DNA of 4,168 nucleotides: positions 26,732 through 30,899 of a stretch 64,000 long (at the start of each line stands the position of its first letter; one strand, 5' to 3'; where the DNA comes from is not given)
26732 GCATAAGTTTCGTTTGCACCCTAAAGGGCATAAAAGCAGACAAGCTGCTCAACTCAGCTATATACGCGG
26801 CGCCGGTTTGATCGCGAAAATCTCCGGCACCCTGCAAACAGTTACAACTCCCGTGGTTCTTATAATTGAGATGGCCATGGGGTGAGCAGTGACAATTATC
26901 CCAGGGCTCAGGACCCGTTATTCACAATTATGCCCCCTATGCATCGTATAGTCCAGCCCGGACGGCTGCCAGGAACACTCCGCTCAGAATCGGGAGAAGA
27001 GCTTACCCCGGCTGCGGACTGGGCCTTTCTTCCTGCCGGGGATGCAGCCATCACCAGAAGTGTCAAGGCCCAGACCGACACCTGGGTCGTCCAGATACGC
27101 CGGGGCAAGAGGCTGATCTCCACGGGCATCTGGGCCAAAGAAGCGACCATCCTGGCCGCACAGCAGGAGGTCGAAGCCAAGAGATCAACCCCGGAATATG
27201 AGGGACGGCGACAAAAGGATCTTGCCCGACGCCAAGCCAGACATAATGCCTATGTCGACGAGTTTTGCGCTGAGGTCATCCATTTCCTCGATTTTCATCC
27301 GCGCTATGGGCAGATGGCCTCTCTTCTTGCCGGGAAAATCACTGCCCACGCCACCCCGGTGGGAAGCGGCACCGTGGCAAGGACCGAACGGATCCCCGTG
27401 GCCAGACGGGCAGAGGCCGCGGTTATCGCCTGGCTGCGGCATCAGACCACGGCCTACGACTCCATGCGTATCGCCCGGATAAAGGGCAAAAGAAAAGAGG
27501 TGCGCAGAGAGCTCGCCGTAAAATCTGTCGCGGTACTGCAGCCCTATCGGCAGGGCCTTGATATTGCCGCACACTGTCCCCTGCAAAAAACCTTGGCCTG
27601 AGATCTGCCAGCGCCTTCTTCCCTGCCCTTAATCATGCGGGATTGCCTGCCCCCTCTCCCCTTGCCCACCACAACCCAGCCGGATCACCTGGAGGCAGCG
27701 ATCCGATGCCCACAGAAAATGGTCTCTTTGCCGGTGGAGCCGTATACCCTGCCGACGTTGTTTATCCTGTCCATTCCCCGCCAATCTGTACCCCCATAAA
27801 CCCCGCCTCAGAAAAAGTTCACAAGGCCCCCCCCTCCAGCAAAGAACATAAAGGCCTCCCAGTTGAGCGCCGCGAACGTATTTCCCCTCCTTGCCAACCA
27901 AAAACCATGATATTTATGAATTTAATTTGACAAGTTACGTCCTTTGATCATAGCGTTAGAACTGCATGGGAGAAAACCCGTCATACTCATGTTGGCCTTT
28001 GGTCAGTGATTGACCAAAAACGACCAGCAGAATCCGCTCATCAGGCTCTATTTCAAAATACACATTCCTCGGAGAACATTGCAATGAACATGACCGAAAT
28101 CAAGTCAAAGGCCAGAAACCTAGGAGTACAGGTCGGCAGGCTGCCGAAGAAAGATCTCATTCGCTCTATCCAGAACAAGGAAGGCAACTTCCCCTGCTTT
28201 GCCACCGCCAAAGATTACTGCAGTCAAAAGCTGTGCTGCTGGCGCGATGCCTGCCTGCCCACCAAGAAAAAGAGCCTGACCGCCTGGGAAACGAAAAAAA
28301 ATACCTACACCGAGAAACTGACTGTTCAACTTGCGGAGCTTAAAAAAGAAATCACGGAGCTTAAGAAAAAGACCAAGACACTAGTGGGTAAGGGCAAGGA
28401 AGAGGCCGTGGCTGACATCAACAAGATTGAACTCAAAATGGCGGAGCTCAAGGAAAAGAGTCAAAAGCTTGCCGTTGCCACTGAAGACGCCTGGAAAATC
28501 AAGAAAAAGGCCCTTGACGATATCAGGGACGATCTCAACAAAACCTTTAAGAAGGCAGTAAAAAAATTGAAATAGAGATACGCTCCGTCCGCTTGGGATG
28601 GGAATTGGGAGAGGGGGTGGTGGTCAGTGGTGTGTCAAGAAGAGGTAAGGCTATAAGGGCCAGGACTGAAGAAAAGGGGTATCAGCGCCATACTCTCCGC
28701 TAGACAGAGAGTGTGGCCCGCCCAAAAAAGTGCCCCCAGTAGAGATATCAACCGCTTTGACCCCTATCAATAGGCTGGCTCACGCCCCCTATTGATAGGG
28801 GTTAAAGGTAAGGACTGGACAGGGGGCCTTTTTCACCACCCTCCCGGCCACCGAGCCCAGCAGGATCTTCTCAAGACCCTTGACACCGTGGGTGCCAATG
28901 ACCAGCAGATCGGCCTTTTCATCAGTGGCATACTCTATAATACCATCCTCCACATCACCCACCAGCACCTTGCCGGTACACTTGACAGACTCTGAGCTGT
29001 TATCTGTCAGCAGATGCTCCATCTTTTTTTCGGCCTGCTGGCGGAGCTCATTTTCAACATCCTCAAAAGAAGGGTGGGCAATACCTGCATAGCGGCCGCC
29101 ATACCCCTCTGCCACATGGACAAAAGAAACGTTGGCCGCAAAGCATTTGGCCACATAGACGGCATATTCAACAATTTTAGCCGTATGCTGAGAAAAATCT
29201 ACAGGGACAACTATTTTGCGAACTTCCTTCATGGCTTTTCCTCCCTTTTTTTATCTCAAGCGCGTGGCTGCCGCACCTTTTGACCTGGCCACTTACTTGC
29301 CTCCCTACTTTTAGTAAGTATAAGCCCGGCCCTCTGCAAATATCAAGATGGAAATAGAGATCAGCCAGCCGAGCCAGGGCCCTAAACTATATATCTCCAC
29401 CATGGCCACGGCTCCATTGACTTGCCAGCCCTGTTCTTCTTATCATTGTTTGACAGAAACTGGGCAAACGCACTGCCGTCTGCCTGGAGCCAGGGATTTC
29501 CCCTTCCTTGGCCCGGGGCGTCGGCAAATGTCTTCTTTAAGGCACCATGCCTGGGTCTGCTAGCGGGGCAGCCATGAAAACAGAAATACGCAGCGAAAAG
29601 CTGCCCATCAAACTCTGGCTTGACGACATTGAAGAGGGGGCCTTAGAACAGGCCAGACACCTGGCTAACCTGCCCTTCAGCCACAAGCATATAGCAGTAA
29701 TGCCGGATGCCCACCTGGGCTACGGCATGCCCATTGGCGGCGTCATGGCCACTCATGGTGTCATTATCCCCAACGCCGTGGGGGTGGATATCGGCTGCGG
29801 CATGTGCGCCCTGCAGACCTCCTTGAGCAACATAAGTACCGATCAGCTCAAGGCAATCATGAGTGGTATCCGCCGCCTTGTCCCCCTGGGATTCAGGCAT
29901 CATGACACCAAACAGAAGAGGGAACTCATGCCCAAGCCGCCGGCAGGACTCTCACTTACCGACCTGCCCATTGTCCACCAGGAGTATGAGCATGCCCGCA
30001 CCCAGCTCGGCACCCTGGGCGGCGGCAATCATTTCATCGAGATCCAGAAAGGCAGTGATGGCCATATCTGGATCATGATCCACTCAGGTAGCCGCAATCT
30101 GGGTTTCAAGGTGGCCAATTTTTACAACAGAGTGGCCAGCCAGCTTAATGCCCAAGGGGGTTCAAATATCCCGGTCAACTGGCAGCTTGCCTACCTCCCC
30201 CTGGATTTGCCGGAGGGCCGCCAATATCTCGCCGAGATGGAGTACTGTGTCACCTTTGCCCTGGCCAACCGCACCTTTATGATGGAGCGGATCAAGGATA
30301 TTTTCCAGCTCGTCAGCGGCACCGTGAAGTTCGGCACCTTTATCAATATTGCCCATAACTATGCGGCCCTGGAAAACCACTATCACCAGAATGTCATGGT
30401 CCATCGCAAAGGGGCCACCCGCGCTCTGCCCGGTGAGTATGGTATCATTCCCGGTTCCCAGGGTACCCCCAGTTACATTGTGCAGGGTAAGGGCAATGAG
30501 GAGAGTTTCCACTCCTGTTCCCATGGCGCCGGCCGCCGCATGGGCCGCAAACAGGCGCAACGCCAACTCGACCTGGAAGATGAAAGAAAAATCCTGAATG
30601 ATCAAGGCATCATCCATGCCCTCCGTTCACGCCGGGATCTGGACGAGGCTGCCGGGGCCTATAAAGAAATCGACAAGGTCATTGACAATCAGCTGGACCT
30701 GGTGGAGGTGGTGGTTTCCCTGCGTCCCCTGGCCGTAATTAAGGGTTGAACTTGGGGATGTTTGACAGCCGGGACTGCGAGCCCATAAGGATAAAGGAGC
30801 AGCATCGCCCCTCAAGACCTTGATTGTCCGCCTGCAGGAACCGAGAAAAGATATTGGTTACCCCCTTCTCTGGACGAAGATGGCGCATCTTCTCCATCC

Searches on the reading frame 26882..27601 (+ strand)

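Call 3: search_protein_families(library=pfam, proteins=[window:26882-27601:+], max_evalue=0.01)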
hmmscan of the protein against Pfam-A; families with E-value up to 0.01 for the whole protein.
window:26882-27601:+ (239 aa): 1 family
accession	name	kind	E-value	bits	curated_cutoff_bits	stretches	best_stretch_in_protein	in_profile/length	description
PF10056.14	DUF2293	-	1.3e-20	73.8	25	1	138-223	2-85/85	Uncharacterized conserved protein (DUF2293)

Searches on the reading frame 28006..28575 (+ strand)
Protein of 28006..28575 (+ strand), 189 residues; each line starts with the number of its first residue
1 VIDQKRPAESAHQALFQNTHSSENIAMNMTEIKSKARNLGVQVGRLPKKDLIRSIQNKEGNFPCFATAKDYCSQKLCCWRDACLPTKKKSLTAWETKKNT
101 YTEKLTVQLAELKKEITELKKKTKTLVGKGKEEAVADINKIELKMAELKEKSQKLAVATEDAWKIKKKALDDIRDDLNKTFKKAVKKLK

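Call 3: search_protein_families(library=pfam, proteins=[window:28006-28575:+], max_evalue=0.01)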
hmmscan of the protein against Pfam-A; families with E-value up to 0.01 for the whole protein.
window:28006-28575:+ (189 aa): 0 families

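Call 7: search_protein_families(library=ncbifam, proteins=[window:28006-28575:+], max_evalue=1)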
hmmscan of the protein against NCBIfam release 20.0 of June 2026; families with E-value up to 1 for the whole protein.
window:28006-28575:+ (189 aa): 2 families
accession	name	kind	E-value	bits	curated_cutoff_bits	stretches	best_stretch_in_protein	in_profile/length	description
NF052504.1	sll1863_fam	domain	3.9e-11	43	35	1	97-189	1-93/93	sll1863 family stress response protein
NF052682.1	morpho_FcmC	equivalog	0.031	14.6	90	1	91-170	47-123/159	filament morphology membrane protein FcmC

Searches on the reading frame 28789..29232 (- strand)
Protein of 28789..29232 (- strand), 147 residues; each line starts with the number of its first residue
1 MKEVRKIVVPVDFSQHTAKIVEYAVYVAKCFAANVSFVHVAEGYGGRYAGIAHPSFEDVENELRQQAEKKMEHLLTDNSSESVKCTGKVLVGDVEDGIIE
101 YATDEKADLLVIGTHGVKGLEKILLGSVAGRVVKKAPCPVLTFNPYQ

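Call 59: search_protein_families(library=pfam, proteins=[window:28789-29232:-], max_evalue=0.1)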
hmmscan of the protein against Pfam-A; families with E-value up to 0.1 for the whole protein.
window:28789-29232:- (147 aa): 2 families
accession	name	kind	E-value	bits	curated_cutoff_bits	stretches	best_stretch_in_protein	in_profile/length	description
PF00582.32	Usp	-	5e-30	105.3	24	1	4-142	2-139/141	Universal stress protein family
PF02670.22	DXP_reductoisom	-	0.061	14.5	21.7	1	72-128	59-112/129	1-deoxy-D-xylulose 5-phosphate reductoisomerase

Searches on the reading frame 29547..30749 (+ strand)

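Call 3: search_protein_families(library=pfam, proteins=[window:29547-30749:+], max_evalue=0.01)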
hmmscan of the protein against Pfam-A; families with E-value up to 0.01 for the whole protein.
window:29547-30749:+ (400 aa): 1 family
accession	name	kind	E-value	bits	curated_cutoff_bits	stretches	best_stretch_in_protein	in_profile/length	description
PF01139.22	RtcB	-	1.4e-112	377.5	27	2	144-400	137-426/426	tRNA-splicing ligase RtcB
